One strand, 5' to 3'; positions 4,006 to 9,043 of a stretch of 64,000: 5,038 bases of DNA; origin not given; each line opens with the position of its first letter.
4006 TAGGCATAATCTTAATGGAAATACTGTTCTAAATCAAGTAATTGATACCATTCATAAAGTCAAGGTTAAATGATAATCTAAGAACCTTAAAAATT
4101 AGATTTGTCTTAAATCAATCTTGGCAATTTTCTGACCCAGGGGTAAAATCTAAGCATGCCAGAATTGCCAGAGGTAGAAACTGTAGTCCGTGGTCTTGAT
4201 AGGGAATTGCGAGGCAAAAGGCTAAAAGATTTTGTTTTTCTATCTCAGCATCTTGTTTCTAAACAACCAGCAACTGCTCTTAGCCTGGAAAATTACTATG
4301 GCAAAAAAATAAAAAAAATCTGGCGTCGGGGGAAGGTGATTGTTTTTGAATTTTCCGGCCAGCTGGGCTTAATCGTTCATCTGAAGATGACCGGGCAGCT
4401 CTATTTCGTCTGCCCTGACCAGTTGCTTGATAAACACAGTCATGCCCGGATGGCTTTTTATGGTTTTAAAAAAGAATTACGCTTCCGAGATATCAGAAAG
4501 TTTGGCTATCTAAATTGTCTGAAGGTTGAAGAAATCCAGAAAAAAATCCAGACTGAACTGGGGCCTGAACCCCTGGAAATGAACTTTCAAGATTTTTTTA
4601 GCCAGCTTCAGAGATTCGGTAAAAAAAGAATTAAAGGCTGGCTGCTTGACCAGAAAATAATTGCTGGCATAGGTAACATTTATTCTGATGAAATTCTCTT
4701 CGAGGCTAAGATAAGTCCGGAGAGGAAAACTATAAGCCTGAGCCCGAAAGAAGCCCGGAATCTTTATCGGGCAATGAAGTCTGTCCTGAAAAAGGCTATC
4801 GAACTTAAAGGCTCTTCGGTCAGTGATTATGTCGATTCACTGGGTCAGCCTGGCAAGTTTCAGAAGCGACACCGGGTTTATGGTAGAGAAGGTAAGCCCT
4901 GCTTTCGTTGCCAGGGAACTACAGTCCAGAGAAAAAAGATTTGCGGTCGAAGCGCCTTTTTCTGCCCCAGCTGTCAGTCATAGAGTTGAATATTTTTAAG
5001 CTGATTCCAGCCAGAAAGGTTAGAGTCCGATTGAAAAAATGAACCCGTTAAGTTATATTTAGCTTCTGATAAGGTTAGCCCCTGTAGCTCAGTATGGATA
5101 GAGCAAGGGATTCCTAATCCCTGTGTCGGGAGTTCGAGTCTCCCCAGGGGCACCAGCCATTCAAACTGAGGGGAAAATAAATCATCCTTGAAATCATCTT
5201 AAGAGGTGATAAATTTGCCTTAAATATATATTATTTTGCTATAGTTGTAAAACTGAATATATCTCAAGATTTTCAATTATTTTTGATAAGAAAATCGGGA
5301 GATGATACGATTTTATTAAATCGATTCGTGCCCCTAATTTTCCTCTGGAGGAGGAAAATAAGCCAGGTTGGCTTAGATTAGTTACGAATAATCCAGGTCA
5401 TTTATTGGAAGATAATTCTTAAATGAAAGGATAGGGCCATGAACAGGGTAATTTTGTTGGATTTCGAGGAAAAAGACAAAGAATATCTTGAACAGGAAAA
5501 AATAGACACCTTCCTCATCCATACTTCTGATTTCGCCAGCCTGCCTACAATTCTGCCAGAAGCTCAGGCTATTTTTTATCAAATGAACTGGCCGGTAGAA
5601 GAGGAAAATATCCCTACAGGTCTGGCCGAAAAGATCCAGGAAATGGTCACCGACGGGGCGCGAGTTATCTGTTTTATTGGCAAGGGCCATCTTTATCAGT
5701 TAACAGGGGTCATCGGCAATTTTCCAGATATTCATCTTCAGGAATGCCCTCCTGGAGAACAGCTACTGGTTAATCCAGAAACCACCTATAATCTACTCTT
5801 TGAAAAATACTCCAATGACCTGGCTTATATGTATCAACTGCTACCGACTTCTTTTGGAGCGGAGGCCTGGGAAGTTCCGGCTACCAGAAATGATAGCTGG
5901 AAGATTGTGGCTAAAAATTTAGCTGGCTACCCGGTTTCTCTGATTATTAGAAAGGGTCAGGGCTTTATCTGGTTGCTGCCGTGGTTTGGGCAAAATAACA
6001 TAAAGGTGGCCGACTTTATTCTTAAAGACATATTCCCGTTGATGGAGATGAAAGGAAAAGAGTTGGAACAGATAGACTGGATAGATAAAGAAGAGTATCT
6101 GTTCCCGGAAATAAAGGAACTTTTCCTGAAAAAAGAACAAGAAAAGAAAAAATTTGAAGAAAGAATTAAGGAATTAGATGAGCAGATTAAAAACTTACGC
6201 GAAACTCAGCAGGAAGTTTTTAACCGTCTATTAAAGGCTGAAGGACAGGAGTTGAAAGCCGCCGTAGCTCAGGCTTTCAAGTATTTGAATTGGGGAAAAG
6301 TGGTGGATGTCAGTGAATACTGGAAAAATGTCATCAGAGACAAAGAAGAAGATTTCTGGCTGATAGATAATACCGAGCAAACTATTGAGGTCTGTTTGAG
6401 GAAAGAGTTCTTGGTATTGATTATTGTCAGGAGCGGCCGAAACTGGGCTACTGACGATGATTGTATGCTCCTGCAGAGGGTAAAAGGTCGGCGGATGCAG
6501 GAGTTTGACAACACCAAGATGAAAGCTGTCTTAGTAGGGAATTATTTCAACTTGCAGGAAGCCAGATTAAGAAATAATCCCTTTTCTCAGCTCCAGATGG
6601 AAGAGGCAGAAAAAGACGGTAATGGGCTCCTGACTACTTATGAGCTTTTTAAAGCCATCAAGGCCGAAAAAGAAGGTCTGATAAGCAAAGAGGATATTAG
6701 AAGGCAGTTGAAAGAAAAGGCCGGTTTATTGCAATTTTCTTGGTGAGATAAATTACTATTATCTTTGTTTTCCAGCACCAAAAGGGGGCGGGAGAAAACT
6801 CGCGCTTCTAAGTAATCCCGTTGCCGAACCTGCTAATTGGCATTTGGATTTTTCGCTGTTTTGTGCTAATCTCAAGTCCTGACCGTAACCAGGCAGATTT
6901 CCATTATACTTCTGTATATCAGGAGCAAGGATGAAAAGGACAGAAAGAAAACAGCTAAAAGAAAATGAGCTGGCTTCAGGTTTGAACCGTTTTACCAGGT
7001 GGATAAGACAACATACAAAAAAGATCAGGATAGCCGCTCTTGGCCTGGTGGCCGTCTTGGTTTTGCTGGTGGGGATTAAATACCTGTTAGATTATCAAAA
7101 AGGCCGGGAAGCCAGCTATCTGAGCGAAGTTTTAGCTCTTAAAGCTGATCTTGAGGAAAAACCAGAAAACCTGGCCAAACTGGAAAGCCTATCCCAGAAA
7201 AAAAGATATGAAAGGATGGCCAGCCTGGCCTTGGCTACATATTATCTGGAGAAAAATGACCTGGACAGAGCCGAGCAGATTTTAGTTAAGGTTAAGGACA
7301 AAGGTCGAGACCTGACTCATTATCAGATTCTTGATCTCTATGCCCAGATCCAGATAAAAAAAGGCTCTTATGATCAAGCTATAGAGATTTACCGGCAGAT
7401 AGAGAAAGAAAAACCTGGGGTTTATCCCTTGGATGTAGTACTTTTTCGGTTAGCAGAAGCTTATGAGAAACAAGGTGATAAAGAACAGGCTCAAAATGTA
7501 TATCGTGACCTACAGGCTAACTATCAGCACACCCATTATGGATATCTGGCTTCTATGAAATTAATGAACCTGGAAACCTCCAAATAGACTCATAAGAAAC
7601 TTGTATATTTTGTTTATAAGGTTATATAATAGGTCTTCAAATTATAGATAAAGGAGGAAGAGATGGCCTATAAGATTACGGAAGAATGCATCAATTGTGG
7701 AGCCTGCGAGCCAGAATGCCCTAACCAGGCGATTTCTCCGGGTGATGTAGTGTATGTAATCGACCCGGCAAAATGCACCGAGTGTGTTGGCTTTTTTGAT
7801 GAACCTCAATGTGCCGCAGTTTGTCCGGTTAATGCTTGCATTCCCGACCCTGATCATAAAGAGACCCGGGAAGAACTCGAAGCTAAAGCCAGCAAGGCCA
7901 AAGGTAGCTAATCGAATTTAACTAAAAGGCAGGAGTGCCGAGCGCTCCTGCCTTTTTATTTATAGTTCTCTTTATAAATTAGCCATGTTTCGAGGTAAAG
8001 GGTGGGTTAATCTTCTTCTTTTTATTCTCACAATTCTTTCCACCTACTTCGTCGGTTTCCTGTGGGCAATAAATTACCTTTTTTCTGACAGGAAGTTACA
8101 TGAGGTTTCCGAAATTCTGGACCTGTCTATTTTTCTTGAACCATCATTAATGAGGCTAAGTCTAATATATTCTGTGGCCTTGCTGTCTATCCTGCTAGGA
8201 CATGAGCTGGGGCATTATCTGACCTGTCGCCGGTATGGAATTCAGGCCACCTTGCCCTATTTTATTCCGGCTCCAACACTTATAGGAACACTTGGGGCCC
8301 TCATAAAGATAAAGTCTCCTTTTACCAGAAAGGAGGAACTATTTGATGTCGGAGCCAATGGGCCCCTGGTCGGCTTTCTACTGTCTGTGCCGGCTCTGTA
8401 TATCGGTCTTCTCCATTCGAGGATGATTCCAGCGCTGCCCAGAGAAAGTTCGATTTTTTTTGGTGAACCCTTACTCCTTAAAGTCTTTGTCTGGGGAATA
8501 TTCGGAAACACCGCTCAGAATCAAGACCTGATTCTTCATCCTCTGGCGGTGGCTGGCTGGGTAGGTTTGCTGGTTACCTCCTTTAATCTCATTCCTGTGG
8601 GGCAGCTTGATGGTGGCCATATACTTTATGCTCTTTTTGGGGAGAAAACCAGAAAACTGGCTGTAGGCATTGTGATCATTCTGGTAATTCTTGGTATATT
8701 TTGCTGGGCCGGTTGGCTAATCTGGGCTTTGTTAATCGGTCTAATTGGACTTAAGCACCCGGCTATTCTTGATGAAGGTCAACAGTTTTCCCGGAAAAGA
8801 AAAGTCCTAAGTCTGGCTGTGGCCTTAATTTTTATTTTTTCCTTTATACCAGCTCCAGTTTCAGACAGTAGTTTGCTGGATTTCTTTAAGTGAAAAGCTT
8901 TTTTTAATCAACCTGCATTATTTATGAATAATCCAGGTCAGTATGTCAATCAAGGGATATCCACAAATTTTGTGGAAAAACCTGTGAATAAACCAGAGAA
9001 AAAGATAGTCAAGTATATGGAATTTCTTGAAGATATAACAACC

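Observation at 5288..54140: Family-level pattern: at least eight copies in 64 kb, all intergenic, all on one strand, all beside plus-strand genes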

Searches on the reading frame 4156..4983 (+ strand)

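Call 51: search_protein_families(library=ncbifam, proteins=[window:4156-4983:+], max_evalue=0.01)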
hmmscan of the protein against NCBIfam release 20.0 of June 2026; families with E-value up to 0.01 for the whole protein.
window:4156-4983:+ (275 aa): 7 families
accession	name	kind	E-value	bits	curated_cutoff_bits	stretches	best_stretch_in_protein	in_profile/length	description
NF002211.1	PRK01103.1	equivalog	1.7e-79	267.2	212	1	1-274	1-273/274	bifunctional DNA-formamidopyrimidine glycosylase/DNA-(apurinic or apyrimidinic site) lyase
TIGR00577.1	fpg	equivalog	3.5e-79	266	203.3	1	1-274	1-276/276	DNA-formamidopyrimidine glycosylase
NF011385.0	PRK14810.1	equivalog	5.7e-75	252.3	423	1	1-274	1-271/272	DNA-formamidopyrimidine glycosylase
NF010551.0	PRK13945.1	equivalog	1.8e-67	227.7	348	1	1-274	1-281/282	DNA-formamidopyrimidine glycosylase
NF011386.0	PRK14811.1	equivalog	1.4e-66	224.5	414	1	1-274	1-262/269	DNA-formamidopyrimidine glycosylase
NF007763.0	PRK10445.1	equivalog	2.5e-30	105.8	252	1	1-274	1-262/263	endonuclease VIII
NF040775.1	endonuc_Nei2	equivalog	6.3e-20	71.7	400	1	47-274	38-251/252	endonuclease VIII Nei2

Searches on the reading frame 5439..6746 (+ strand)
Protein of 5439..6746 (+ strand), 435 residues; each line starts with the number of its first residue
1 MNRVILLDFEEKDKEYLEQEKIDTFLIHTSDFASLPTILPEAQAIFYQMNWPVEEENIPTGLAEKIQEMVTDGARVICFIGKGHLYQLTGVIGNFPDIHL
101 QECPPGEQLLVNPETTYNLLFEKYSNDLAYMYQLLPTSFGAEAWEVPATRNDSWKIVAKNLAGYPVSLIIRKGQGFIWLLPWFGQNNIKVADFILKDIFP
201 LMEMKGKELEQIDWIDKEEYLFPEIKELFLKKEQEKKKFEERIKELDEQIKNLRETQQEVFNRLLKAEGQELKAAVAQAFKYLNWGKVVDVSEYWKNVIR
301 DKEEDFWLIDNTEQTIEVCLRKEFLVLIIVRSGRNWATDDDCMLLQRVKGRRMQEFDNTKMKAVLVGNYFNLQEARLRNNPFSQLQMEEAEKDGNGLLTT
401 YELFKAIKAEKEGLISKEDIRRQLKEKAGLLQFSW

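Call 29: search_protein_families(library=pfam, proteins=[window:5439-6746:+])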
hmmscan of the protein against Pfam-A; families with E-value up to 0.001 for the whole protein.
window:5439-6746:+ (435 aa): 0 families

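Call 51: search_protein_families(library=ncbifam, proteins=[window:5439-6746:+], max_evalue=0.01)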
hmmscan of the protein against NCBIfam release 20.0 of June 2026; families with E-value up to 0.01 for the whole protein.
window:5439-6746:+ (435 aa): 0 families

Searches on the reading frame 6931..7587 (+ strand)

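Call 51: search_protein_families(library=ncbifam, proteins=[window:6931-7587:+], max_evalue=0.01)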
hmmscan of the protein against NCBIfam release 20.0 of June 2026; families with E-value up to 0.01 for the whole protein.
window:6931-7587:+ (218 aa): 13 families
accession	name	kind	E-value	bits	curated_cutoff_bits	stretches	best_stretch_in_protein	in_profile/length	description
TIGR02917.1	PEP_TPR_lipo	equivalog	1.1e-11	43.4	312.2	1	70-193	542-660/899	XrtA/PEP-CTERM system TPR-repeat protein PrsT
NF008757.0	PRK11788.1-5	equivalog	6.6e-07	28.8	363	1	137-210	220-290/388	lipopolysaccharide assembly protein LapB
NF052400.1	M48_BAM_BepA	equivalog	1.7e-06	27.1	570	1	84-202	294-409/483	beta-barrel assembly-enhancing protease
NF052415.1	T3SS_chap_SctY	equivalog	6.4e-06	26.6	70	1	100-195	11-104/106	type III secretion apparatus assembly chaperone SctY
TIGR00540.1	TPR_hemY_coli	hypoth_equivalog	7.2e-06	25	142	1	81-161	140-216/385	heme biosynthesis-associated TPR protein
NF008755.0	PRK11788.1-3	equivalog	1.2e-05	24.8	430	1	137-199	220-280/388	lipopolysaccharide assembly protein LapB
TIGR02795.1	tol_pal_ybgF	equivalog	1.6e-05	25.5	90.1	1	137-205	45-113/119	tol-pal system protein YbgF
TIGR03302.1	OM_YfiO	subfamily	1.8e-05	24.4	81.4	1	142-202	177-237/239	outer membrane protein assembly factor BamD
TIGR03504.1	FimV_Cterm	subfamily_domain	2.8e-05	24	30.65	1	98-127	2-31/44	FimV/HubP family polar landmark protein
NF008756.0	PRK11788.1-4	equivalog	5.4e-05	22.4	474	1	63-209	182-324/389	lipopolysaccharide assembly protein LapB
NF040959.1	MamA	equivalog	0.00015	21.3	200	1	81-187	57-158/204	magnetosome protein MamA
NF052312.1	T9SS_PorW_SprE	equivalog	0.0022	16.7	250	1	79-203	162-288/716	type IX secretion system periplasmic lipoprotein PorW/SprE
TIGR04429.1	Phr_nterm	subfamily_domain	0.0046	17.4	25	1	30-54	2-26/28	Phr family secreted Rap phosphatase inhibitor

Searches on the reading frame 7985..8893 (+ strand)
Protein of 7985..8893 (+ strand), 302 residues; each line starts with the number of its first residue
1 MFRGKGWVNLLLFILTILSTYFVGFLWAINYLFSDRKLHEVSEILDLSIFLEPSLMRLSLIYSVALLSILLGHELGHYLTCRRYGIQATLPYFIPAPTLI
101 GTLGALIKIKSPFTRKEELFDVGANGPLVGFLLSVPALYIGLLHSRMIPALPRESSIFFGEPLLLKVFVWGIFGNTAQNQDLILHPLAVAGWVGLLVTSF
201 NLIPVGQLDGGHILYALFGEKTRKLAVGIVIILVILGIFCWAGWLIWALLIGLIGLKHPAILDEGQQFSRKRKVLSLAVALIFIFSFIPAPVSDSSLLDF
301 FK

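Call 51: search_protein_families(library=ncbifam, proteins=[window:7985-8893:+], max_evalue=0.01)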
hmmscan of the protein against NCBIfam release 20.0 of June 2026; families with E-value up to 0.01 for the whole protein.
window:7985-8893:+ (302 aa): 1 family
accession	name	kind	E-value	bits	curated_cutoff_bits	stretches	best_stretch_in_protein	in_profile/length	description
TIGR00054.1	TIGR00054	equivalog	0.0058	15.5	147.55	0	60-88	6-35/421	RIP metalloprotease RseP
